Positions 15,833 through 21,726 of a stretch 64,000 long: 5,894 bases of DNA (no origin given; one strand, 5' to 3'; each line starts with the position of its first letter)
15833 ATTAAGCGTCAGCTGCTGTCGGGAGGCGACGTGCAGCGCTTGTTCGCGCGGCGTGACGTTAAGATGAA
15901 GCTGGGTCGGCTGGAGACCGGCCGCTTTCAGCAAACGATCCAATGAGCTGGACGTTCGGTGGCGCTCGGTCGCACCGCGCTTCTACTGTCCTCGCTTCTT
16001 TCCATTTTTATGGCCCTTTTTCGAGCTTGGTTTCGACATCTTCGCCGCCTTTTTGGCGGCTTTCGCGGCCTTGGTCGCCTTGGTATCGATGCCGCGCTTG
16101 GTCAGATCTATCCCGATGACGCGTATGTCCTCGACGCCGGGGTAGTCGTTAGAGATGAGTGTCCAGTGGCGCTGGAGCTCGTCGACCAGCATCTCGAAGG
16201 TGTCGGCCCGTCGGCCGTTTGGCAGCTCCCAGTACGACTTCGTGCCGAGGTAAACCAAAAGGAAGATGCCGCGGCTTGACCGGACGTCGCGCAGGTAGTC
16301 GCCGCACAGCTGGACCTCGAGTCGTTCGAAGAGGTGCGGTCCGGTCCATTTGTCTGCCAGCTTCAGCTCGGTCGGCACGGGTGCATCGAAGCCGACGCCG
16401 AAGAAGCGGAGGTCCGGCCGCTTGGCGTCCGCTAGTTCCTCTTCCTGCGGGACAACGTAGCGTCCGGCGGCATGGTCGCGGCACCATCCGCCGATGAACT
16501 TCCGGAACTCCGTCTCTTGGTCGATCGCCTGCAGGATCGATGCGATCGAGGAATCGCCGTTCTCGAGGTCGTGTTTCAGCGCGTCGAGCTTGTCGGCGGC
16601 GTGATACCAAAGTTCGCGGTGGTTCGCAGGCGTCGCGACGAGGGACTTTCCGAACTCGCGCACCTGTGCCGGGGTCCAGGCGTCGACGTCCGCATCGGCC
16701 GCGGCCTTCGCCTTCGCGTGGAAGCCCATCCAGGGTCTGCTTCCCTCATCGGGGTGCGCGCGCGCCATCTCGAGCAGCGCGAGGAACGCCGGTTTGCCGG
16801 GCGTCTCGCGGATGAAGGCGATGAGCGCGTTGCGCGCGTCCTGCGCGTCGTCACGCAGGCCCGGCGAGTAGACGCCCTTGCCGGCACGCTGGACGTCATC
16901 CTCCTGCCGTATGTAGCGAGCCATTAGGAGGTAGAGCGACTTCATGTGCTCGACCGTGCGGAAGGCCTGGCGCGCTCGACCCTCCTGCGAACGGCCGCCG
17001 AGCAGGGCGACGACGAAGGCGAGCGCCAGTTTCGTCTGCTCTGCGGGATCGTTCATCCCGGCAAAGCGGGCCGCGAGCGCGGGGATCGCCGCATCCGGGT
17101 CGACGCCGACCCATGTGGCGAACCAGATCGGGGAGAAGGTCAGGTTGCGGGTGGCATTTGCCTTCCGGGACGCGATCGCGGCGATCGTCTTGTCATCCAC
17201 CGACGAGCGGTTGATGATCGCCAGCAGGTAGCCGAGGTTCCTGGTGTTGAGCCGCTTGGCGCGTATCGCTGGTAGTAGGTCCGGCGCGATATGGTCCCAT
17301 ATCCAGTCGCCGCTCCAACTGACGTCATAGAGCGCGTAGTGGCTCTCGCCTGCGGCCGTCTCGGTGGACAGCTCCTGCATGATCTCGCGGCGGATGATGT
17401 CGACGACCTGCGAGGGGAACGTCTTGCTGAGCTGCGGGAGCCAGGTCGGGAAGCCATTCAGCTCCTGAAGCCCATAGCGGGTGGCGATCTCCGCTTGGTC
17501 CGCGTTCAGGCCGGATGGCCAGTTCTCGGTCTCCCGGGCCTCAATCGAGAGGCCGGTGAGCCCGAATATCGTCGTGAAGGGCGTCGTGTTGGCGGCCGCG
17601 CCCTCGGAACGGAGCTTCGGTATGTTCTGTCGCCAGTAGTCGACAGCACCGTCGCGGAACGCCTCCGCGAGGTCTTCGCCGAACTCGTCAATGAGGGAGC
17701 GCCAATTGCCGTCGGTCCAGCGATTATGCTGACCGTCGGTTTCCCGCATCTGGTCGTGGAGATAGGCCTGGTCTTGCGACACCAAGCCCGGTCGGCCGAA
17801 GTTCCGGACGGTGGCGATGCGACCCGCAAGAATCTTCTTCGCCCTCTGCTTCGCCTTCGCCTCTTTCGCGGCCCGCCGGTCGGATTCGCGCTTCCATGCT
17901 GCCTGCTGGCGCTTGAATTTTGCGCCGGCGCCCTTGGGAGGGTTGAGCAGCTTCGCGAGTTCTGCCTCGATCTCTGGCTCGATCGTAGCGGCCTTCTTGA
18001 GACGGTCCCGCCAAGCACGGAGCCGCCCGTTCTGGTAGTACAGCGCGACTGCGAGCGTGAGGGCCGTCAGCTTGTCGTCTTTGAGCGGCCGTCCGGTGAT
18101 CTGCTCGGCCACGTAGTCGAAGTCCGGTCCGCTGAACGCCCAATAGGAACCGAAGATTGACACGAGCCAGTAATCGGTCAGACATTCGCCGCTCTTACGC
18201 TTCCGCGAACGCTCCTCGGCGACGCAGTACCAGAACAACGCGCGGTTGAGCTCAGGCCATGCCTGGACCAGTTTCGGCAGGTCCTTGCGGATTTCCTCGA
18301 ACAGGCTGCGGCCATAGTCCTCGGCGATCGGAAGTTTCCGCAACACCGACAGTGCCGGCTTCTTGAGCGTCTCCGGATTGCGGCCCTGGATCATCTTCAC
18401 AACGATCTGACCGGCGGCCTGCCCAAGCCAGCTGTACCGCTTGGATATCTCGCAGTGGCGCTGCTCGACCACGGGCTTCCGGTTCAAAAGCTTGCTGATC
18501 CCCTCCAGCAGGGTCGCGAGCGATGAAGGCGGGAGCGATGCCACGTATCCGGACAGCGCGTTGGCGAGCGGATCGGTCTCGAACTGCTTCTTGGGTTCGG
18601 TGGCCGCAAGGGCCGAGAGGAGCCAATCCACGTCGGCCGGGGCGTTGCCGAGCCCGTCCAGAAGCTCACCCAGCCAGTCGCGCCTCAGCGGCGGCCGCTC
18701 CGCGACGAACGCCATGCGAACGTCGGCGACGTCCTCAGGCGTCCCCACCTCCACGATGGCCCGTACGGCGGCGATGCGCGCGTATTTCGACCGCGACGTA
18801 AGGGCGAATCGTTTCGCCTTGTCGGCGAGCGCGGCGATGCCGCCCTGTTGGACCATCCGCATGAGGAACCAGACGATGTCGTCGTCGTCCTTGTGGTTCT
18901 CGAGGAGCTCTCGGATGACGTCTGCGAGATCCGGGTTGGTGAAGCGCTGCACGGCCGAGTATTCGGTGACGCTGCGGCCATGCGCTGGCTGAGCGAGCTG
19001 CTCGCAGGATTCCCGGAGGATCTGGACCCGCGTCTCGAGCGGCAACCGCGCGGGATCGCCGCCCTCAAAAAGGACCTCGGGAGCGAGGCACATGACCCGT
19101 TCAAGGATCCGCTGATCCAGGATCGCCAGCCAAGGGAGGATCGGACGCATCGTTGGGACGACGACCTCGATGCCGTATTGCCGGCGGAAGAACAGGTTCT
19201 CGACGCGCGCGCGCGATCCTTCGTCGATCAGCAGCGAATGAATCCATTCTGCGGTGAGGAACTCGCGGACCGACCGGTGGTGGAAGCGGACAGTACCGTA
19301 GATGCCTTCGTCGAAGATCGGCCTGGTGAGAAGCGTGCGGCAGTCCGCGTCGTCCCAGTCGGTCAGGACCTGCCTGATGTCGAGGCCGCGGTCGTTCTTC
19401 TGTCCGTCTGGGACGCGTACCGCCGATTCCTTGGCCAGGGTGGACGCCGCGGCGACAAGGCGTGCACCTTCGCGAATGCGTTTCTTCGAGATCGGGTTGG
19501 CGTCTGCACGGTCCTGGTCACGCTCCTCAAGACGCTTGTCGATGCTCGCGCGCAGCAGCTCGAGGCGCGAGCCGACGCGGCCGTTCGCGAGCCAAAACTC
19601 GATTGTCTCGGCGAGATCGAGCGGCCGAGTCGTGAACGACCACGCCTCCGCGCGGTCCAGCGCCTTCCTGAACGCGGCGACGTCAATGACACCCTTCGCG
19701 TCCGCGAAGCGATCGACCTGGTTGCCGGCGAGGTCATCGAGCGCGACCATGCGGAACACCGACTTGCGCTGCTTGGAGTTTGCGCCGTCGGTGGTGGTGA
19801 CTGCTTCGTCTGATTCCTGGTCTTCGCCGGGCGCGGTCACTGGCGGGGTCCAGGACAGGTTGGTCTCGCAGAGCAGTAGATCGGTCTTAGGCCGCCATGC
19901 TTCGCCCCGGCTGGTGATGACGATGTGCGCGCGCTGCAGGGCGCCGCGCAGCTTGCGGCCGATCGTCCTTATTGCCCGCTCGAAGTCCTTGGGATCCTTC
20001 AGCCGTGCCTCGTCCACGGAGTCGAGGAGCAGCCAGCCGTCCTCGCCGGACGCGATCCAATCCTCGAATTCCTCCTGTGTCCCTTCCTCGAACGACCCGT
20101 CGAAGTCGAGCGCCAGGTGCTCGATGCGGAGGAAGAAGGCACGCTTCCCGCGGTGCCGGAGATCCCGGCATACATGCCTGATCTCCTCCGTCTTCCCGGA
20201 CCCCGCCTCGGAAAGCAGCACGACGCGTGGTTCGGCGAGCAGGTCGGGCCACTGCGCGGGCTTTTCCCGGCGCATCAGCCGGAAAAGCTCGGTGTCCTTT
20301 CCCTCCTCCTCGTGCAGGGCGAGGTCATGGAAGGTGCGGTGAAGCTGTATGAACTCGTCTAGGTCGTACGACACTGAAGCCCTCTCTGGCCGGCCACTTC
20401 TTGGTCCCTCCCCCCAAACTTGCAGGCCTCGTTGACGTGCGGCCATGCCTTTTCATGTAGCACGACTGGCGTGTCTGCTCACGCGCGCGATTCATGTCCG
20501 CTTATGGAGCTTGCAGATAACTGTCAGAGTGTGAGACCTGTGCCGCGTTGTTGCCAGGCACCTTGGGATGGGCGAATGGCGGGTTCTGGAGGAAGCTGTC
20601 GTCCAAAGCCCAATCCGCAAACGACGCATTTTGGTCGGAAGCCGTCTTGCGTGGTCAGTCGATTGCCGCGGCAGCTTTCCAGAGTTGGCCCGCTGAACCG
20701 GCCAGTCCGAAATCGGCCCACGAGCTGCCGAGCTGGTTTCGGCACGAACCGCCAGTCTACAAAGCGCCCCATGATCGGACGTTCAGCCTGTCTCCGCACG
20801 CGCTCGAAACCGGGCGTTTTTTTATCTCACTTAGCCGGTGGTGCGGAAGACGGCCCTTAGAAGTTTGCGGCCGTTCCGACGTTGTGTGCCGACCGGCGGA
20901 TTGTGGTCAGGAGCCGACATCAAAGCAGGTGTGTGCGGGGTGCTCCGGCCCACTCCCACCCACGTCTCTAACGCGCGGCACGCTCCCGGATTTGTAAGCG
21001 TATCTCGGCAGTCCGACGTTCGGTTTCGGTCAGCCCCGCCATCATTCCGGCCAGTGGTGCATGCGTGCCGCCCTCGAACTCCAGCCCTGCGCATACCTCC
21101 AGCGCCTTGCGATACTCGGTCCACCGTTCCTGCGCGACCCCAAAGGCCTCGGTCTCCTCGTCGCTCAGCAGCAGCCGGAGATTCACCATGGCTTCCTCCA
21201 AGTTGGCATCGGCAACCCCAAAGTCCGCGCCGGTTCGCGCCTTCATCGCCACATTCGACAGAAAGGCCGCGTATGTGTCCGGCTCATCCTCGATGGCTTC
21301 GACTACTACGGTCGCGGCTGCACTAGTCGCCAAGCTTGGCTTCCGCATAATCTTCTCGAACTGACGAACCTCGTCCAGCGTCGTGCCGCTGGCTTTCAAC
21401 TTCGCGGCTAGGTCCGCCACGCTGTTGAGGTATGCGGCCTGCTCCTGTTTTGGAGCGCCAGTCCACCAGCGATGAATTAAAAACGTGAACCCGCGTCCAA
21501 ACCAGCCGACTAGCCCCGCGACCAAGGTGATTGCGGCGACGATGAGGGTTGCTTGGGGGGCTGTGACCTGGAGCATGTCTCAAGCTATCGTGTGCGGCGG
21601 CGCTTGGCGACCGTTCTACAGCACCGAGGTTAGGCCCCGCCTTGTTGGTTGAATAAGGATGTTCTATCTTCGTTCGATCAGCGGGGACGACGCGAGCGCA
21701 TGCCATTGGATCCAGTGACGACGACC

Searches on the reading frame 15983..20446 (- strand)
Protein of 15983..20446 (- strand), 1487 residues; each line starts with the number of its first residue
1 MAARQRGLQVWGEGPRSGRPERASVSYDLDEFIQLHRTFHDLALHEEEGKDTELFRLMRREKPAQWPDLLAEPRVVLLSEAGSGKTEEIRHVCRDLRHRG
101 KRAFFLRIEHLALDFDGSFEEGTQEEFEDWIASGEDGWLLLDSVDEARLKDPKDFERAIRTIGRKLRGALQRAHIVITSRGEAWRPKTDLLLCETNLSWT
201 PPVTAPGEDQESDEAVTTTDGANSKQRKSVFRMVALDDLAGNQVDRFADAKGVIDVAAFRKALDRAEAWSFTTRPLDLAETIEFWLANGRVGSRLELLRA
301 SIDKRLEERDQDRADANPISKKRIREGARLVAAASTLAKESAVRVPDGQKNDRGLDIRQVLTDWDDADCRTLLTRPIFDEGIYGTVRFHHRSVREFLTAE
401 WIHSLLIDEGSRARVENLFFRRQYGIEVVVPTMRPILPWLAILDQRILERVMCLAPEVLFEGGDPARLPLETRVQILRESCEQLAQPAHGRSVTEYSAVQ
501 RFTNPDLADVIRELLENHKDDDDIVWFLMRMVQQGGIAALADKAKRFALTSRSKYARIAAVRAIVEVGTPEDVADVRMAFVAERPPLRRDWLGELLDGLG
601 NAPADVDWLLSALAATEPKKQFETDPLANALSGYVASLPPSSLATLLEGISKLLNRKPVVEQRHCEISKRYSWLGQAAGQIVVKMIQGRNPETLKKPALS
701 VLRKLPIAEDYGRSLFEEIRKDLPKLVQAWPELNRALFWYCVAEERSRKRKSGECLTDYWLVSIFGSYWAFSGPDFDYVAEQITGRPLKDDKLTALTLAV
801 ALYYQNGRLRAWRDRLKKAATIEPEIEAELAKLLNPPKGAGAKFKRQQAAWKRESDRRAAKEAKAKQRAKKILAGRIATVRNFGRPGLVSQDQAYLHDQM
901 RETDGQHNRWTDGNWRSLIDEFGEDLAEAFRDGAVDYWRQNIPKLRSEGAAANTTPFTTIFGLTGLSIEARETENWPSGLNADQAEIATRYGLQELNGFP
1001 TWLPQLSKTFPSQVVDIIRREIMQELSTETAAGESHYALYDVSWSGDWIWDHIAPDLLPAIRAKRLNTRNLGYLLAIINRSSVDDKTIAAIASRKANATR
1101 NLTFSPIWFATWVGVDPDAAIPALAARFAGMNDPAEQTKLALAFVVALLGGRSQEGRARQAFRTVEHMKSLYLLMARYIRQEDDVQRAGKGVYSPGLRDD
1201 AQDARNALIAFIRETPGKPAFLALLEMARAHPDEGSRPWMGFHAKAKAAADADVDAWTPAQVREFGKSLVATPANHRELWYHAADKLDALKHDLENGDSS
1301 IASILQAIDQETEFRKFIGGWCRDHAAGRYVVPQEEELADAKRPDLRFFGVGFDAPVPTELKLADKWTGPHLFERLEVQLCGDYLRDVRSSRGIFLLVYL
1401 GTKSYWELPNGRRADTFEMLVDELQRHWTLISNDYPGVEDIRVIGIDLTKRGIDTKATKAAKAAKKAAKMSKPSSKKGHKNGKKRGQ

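Call 17: search_protein_families(library=pfam, proteins=[window:15983-20446:-], max_evalue=0.01)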
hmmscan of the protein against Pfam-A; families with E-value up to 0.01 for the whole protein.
window:15983-20446:- (1487 aa): 1 family
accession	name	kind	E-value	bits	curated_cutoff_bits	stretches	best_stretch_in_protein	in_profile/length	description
PF05729.18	NACHT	-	0.0033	17.7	26.7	0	75-186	3-135/167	NACHT domain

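Call 99: search_protein_families(library=padloc, proteins=[window:15983-20446:-], max_evalue=0.01)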
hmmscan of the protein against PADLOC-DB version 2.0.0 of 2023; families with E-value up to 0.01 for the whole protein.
window:15983-20446:- (1487 aa): 0 families

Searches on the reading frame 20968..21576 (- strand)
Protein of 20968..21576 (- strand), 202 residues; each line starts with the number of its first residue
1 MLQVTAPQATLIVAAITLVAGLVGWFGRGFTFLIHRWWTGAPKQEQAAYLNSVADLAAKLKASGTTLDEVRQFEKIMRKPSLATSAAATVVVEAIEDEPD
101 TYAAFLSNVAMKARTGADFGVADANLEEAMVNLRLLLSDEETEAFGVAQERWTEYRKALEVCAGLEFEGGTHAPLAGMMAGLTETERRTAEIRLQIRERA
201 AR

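Call 17: search_protein_families(library=pfam, proteins=[window:20968-21576:-], max_evalue=0.01)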
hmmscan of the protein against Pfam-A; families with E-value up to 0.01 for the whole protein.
window:20968-21576:- (202 aa): 1 family
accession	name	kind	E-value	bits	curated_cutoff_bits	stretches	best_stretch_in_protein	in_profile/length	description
PF07007.17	LprI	-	1.2e-05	26.1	22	1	108-191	11-105/106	Lysozyme inhibitor LprI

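Call 99: search_protein_families(library=padloc, proteins=[window:20968-21576:-], max_evalue=0.01)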
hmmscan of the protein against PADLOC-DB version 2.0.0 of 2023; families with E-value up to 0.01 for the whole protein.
window:20968-21576:- (202 aa): 0 families
